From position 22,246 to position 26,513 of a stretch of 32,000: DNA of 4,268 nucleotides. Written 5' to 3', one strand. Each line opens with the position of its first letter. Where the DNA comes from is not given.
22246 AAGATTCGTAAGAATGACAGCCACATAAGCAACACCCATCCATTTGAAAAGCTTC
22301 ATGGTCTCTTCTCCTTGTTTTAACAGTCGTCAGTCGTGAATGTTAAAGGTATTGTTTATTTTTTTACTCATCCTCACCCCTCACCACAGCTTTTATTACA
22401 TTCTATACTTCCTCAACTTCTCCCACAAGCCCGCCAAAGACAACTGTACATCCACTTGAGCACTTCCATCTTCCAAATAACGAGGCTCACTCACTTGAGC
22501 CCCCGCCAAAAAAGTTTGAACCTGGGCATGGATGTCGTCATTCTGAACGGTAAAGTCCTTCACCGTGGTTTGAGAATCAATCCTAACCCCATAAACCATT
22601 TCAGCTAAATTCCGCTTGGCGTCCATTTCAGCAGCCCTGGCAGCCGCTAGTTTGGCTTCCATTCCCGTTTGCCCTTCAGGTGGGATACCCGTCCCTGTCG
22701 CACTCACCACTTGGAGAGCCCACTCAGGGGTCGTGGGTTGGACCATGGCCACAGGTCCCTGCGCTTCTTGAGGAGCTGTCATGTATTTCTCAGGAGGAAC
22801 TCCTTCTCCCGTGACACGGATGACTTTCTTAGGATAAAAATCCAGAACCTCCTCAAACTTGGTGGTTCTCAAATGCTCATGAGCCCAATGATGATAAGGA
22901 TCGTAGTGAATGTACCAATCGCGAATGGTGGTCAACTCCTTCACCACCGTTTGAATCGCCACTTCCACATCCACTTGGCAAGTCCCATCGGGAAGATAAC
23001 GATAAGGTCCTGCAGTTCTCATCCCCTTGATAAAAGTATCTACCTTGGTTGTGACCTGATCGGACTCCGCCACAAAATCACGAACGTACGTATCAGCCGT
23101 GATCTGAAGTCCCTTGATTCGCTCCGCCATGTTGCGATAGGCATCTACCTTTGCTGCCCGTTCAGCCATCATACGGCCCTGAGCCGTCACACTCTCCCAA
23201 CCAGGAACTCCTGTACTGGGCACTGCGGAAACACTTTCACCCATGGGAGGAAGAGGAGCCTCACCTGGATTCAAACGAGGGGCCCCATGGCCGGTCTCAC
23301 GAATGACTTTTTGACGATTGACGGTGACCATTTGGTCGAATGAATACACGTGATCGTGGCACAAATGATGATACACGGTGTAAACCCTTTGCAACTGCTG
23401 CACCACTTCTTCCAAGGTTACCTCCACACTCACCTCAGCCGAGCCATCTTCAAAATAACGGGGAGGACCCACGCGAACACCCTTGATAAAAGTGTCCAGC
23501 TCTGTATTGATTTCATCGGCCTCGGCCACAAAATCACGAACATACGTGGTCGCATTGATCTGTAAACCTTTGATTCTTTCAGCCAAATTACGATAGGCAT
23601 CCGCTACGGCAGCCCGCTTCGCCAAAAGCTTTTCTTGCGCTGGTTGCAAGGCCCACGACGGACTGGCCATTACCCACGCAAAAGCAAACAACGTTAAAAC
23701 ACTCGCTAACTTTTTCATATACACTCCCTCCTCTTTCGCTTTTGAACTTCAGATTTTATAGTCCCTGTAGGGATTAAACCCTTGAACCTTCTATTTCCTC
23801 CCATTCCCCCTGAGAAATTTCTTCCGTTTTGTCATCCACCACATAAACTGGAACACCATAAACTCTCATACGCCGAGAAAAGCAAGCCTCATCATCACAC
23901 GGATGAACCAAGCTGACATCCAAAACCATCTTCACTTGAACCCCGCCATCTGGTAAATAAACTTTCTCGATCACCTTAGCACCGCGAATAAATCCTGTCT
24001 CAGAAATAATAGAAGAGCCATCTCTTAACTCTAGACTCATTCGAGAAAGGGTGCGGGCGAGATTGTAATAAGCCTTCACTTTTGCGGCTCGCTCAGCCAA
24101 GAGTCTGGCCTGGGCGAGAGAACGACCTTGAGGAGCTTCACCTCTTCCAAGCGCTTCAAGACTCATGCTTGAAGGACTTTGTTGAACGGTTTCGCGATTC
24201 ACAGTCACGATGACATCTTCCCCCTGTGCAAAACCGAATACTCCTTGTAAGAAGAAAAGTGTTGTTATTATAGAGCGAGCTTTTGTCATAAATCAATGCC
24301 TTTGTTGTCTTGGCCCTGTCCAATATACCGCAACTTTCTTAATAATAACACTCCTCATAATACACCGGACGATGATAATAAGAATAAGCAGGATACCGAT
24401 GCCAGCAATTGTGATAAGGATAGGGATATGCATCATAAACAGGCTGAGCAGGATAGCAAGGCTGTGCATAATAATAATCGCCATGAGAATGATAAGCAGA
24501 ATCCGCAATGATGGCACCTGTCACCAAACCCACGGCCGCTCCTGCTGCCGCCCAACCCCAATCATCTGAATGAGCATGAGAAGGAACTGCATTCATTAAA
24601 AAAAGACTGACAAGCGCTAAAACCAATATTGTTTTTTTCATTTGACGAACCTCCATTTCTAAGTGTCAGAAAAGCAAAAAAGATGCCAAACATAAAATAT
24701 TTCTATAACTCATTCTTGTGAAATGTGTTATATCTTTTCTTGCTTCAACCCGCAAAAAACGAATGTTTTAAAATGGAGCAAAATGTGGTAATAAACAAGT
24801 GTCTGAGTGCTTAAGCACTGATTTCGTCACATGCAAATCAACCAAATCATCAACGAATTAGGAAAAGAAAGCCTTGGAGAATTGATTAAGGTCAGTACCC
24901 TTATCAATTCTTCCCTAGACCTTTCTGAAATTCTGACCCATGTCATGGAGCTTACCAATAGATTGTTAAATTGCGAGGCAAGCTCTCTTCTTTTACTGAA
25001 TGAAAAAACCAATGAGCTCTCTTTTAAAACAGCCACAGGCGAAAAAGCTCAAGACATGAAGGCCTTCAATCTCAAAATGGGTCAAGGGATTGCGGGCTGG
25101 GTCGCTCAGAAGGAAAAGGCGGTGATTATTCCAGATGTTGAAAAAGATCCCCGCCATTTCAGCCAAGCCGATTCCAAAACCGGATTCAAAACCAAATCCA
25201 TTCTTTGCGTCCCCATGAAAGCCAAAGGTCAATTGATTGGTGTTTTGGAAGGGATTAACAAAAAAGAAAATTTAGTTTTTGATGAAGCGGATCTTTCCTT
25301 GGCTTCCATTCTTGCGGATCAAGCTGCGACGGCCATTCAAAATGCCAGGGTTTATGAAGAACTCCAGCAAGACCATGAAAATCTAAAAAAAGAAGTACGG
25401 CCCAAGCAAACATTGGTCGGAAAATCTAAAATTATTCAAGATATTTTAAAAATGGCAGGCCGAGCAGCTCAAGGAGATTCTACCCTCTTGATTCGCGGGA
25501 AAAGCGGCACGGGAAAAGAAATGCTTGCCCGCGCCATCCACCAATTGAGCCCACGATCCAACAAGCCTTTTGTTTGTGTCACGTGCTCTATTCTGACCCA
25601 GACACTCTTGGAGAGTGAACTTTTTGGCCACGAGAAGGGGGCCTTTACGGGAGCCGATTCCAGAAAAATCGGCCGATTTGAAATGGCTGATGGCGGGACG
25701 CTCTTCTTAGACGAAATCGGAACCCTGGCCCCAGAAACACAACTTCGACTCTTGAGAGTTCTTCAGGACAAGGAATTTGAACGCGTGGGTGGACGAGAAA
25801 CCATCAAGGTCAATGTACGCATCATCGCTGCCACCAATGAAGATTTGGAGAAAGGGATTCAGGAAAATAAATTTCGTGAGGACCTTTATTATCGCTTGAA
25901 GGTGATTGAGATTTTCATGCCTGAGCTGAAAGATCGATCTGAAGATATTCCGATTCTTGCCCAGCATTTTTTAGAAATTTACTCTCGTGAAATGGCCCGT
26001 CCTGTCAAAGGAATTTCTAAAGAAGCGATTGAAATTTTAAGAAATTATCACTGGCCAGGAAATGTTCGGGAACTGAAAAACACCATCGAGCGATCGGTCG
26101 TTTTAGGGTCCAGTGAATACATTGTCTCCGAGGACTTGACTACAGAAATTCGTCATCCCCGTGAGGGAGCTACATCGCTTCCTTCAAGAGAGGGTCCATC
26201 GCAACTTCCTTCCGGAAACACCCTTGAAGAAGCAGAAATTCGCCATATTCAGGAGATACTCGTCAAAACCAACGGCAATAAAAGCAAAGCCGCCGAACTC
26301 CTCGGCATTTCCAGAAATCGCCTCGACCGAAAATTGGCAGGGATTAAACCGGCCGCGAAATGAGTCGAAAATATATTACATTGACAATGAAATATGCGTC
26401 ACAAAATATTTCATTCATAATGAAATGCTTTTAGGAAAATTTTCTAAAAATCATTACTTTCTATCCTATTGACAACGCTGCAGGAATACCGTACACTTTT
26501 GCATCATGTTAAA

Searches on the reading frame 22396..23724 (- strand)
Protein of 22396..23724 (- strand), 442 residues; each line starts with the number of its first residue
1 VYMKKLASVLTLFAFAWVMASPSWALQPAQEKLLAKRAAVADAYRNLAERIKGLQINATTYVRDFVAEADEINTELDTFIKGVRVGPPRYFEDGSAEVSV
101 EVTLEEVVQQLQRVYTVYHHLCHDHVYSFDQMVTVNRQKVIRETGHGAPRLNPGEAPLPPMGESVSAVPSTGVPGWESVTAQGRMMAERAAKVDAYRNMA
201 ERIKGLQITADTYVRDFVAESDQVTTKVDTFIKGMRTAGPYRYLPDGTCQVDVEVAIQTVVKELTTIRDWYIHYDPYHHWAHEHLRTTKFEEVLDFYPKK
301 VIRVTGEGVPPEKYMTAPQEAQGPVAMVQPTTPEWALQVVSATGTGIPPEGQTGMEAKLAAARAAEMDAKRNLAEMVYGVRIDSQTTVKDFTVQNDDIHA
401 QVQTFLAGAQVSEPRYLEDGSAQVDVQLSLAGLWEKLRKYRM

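Call 43: search_protein_families(library=pfam, proteins=[window:22396-23724:-], max_evalue=0.01)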
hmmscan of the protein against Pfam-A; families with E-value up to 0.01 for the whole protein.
window:22396-23724:- (442 aa): 1 family
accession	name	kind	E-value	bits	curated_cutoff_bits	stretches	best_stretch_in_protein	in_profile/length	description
PF02169.21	LPP20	-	3.2e-15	56.8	25.9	2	182-249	12-90/97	LPP20 lipoprotein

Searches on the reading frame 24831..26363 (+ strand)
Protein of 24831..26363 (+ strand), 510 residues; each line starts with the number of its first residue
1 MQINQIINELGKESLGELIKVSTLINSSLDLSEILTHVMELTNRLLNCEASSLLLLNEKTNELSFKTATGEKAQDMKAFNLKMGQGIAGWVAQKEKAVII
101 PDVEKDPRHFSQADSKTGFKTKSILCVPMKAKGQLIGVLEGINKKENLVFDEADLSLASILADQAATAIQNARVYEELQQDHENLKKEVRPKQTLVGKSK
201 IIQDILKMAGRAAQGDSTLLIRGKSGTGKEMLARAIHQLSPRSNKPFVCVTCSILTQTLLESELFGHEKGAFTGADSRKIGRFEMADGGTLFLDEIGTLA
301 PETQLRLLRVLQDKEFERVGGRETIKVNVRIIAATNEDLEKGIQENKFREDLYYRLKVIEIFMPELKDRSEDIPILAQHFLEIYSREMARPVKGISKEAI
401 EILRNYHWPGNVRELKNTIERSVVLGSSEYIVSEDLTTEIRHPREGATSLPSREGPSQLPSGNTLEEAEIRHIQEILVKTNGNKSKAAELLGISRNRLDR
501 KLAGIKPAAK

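Call 43: search_protein_families(library=pfam, proteins=[window:24831-26363:+], max_evalue=0.01)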
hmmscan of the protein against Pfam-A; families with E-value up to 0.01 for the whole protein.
window:24831-26363:+ (510 aa): 14 families
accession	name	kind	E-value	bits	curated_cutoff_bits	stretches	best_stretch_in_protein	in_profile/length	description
PF00158.32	Sigma54_activat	-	1.7e-69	233.2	20.2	1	195-361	1-167/168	Sigma-54 interaction domain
PF25601.1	AAA_lid_14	-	3.9e-27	94.4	27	1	367-447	1-81/87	AAA+ ATPase lid domain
PF01590.32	GAF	-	1.1e-20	75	22.4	1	30-169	1-133/133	GAF domain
PF13185.12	GAF_2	-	4.2e-20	72.8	28.6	1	29-170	2-136/136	GAF domain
PF14532.12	Sigma54_activ_2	-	1.9e-18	67.4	25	1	196-366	1-138/138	Sigma-54 interaction domain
PF13492.12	GAF_3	-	3.4e-16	60.3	27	1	31-171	2-129/129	GAF domain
PF02954.25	HTH_8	-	3.7e-11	43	22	1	464-502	1-39/42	Bacterial regulatory protein, Fis family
PF07728.20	AAA_5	-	4.9e-10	40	22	1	219-353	2-136/139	AAA domain (dynein-related subfamily)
PF07724.20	AAA_2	-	1.5e-06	28.8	27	1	218-370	5-163/166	AAA domain (Cdc48 subfamily)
PF01078.27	Mg_chelatase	-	4.1e-06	26.8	20.3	1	212-336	18-157/207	Magnesium chelatase, subunit ChlI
PF00004.35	AAA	-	2e-05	25.5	21.2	1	220-337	2-110/131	ATPase family associated with various cellular activities (AAA)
PF13191.12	AAA_16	-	0.00018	22.5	32.6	1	195-271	2-85/167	AAA ATPase domain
PF20030.5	bpMoxR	-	0.0024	17.4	27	0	192-339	11-147/205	MoxR domain in the MoxR-vWA-beta-propeller ternary systems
PF00493.29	MCM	-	0.0065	16.1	23.3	0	210-349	51-185/224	MCM P-loop domain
